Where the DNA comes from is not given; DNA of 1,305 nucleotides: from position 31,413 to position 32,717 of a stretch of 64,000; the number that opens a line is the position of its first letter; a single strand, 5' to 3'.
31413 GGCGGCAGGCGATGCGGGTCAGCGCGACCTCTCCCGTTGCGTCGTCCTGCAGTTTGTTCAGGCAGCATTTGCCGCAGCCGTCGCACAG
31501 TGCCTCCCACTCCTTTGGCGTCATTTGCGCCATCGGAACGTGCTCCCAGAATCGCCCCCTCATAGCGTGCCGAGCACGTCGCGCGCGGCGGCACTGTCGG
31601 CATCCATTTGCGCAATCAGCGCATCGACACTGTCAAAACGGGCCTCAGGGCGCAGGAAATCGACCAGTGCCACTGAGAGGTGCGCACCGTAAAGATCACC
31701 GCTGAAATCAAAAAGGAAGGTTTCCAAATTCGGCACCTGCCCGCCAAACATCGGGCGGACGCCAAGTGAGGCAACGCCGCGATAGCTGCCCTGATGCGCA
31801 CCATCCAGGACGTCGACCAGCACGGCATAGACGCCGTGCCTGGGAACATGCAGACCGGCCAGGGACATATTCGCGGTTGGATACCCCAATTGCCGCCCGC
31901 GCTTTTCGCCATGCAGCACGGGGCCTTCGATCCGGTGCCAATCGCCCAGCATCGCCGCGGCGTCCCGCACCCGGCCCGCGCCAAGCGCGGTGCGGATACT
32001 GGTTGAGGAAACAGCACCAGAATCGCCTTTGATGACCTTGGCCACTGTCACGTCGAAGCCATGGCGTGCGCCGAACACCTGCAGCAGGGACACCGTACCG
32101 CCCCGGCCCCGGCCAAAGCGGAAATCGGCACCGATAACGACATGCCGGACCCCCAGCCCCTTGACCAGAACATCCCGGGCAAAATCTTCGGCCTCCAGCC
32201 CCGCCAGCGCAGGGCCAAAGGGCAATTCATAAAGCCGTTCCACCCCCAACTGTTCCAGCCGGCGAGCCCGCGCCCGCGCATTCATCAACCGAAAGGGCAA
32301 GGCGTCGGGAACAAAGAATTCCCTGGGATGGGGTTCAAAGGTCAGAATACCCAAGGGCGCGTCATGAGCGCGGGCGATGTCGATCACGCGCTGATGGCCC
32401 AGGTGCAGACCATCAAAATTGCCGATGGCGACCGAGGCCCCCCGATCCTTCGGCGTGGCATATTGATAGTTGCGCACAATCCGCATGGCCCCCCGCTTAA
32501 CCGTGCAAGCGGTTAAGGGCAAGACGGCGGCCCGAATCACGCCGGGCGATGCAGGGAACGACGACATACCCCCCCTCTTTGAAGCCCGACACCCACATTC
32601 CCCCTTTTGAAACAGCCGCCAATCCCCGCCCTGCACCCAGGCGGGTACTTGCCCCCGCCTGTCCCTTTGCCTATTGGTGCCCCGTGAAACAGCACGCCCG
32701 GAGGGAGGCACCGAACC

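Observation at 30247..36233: Dispersed outer-membrane beta-barrel expression cassettes with conserved flanks and hypervariable loops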

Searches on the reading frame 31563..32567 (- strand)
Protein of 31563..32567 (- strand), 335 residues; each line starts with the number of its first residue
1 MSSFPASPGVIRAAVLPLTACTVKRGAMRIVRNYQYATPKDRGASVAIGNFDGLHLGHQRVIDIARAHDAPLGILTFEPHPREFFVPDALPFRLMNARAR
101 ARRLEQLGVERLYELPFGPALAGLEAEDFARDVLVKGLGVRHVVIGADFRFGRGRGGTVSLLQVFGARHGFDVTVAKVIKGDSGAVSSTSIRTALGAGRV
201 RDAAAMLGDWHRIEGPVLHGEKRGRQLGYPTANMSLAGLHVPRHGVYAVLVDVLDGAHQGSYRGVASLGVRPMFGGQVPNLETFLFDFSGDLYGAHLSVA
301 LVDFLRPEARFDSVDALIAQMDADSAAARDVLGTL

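Call 46: find_homologous_proteins(query=window:31563-32567:-, max_evalue=1e-60)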
Query window:31563-32567:- (335 aa): 7981 proteins with E <= 1e-60 among 8000 candidates; the best 120 are listed.
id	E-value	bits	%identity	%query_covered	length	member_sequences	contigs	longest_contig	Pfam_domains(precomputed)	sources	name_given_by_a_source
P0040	1.4e-198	677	100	92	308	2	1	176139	PF01687.24,PF06574.19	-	-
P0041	5.0e-153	527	78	92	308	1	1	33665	PF01687.24,PF06574.19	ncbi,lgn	-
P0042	4.3e-150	518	76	92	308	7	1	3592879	PF01687.24,PF06574.19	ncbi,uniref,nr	ncbi:bifunctional riboflavin kinase/FAD synthetase [Fontisubflavum oceani]|uniref:bifunctional ribof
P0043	1.6e-147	509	75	92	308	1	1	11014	PF01687.24,PF06574.19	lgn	-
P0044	3.3e-147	508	74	92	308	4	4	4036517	PF01687.24,PF06574.19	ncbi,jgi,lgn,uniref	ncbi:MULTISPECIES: bifunctional riboflavin kinase/FAD synthetase [Rhodophyticola]|jgi:riboflavin kin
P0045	4.5e-147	508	74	92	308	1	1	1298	PF01687.24,PF06574.19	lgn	-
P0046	6.9e-147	507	75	92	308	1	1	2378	PF01687.24,PF06574.19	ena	-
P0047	7.6e-147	507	75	92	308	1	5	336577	PF01687.24,PF06574.19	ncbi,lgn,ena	-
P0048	9.1e-147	507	75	92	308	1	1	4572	PF01687.24,PF06574.19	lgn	-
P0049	1.0e-146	507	75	92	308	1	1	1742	PF01687.24,PF06574.19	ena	-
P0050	1.1e-146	507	75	92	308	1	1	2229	PF01687.24,PF06574.19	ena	-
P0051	1.2e-146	506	75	92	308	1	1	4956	PF01687.24,PF06574.19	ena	-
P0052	1.3e-146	506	75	92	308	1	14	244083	PF01687.24,PF06574.19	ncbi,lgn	-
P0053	1.5e-146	506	75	92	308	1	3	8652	PF01687.24,PF06574.19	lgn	-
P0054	1.6e-146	506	75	92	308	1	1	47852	PF01687.24,PF06574.19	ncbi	-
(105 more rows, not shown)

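Call 47: find_encoding_contigs(protein=P0041, flank=10000, max_places=2)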
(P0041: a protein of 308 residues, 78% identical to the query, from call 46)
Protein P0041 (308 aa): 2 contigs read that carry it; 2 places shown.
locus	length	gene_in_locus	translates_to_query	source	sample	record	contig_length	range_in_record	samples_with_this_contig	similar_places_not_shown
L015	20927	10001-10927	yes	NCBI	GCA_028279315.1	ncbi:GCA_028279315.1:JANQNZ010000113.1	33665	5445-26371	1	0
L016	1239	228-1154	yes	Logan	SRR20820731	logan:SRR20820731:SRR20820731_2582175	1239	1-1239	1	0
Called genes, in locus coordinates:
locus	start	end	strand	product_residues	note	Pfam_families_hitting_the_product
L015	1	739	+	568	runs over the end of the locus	PF00496:SBP_bac_5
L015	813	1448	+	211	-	PF01810:LysE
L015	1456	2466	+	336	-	PF19300:BPD_transp_1_N, PF00528:BPD_transp_1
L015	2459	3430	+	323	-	PF12911:OppC_N, PF00528:BPD_transp_1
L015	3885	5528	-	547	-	PF00118:Cpn60_TCP1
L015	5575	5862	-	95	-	PF00166:Cpn10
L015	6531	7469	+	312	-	PF01368:DHH, PF02833:DHHA2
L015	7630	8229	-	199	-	PF04191:PEMT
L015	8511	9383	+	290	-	PF00702:Hydrolase (weak), PF13344:Hydrolase_6, PF13242:Hydrolase_like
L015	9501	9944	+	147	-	PF01575:MaoC_dehydratas, PF13452:FAS1_DH_region (weak)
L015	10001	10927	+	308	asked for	PF06574:FAD_syn, PF01687:Flavokinase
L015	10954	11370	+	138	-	PF03692:CxxCxxCC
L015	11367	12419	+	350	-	PF01212:Beta_elim_lyase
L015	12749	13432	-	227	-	PF00561:Abhydrolase_1, PF12146:Hydrolase_4, PF12697:Abhydrolase_6, PF00975:Thioesterase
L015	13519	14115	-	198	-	PF01323:DSBA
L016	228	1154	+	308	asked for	PF06574:FAD_syn, PF01687:Flavokinase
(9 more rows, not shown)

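Call 48: find_encoding_contigs(protein=P0042, flank=10000, max_places=1)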
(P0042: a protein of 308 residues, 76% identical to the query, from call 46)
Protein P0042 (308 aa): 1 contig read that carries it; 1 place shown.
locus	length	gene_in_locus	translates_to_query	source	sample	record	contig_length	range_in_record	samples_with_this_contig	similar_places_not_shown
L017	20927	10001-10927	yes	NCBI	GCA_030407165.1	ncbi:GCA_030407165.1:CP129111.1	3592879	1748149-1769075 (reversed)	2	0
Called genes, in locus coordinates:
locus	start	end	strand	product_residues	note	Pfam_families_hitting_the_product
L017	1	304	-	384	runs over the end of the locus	PF07969:Amidohydro_3, PF01979:Amidohydro_1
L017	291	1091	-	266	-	PF03446:NAD_binding_2, PF14833:NAD_binding_11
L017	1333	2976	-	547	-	PF00118:Cpn60_TCP1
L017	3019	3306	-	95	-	PF00166:Cpn10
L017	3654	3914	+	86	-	PF13670:PepSY_2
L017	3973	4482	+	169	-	-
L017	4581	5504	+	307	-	PF01368:DHH, PF02833:DHHA2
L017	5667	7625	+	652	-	PF00149:Metallophos, PF02872:5_nucleotid_C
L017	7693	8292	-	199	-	PF04191:PEMT, PF04140:ICMT (faint)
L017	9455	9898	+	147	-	PF01575:MaoC_dehydratas, PF13452:FAS1_DH_region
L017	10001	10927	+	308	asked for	PF06574:FAD_syn, PF01687:Flavokinase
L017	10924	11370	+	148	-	PF03692:CxxCxxCC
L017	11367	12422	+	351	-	PF01212:Beta_elim_lyase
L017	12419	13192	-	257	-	PF00561:Abhydrolase_1, PF00975:Thioesterase (weak), PF12146:Hydrolase_4, PF12697:Abhydrolase_6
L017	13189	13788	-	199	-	PF01323:DSBA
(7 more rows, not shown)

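Call 49: find_encoding_contigs(protein=P0044, flank=10000, max_places=1)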
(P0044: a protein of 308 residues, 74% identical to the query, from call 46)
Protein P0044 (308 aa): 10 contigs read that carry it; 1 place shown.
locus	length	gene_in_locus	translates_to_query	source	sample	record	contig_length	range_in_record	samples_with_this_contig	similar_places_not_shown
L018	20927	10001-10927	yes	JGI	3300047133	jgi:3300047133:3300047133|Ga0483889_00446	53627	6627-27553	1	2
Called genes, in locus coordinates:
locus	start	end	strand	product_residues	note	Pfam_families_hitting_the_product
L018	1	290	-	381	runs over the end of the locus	PF07969:Amidohydro_3, PF01979:Amidohydro_1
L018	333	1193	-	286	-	PF02826:2-Hacid_dh_C, PF03446:NAD_binding_2, PF03807:F420_oxidored, PF14833:NAD_binding_11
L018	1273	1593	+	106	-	-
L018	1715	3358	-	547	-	PF00118:Cpn60_TCP1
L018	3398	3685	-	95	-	PF00166:Cpn10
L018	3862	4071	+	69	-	-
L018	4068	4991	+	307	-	PF01368:DHH, PF02833:DHHA2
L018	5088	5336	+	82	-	-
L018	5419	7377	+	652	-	PF00149:Metallophos, PF02872:5_nucleotid_C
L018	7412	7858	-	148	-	PF01047:MarR, PF12802:MarR_2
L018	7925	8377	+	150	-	-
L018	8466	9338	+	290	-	PF00702:Hydrolase (faint), PF13344:Hydrolase_6, PF13242:Hydrolase_like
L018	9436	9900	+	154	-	PF01575:MaoC_dehydratas, PF13452:FAS1_DH_region (weak)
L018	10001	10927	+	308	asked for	PF06574:FAD_syn, PF01687:Flavokinase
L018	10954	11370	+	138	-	PF03692:CxxCxxCC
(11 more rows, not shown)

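Call 68: find_encoding_contigs(protein=P0047, flank=10000, max_places=2)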
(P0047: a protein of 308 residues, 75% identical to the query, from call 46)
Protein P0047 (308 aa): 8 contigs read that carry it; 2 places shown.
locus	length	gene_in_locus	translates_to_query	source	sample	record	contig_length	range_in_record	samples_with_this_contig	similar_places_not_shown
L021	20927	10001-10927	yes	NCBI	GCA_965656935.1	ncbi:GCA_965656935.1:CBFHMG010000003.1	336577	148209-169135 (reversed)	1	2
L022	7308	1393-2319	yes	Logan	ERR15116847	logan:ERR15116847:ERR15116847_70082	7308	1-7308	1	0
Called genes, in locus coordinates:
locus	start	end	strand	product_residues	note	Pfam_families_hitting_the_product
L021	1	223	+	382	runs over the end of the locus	PF01979:Amidohydro_1 (faint), PF07969:Amidohydro_3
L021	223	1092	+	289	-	PF00892:EamA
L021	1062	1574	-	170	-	PF00293:NUDIX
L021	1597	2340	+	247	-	PF00561:Abhydrolase_1 (weak)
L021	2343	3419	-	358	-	PF22660:RS_preATP-grasp-like, PF02222:ATP-grasp, PF17769:PurK_C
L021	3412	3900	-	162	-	PF00731:AIRC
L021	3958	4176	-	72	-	PF04325:DUF465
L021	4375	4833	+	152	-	PF00011:HSP20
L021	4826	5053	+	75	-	PF06620:DUF1150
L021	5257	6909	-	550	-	PF00118:Cpn60_TCP1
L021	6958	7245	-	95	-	PF00166:Cpn10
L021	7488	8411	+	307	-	PF01368:DHH, PF02833:DHHA2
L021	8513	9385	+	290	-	PF00702:Hydrolase (faint), PF13344:Hydrolase_6, PF13242:Hydrolase_like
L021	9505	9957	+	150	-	PF01575:MaoC_dehydratas, PF13452:FAS1_DH_region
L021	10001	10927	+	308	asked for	PF06574:FAD_syn, PF01687:Flavokinase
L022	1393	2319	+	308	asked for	PF06574:FAD_syn, PF01687:Flavokinase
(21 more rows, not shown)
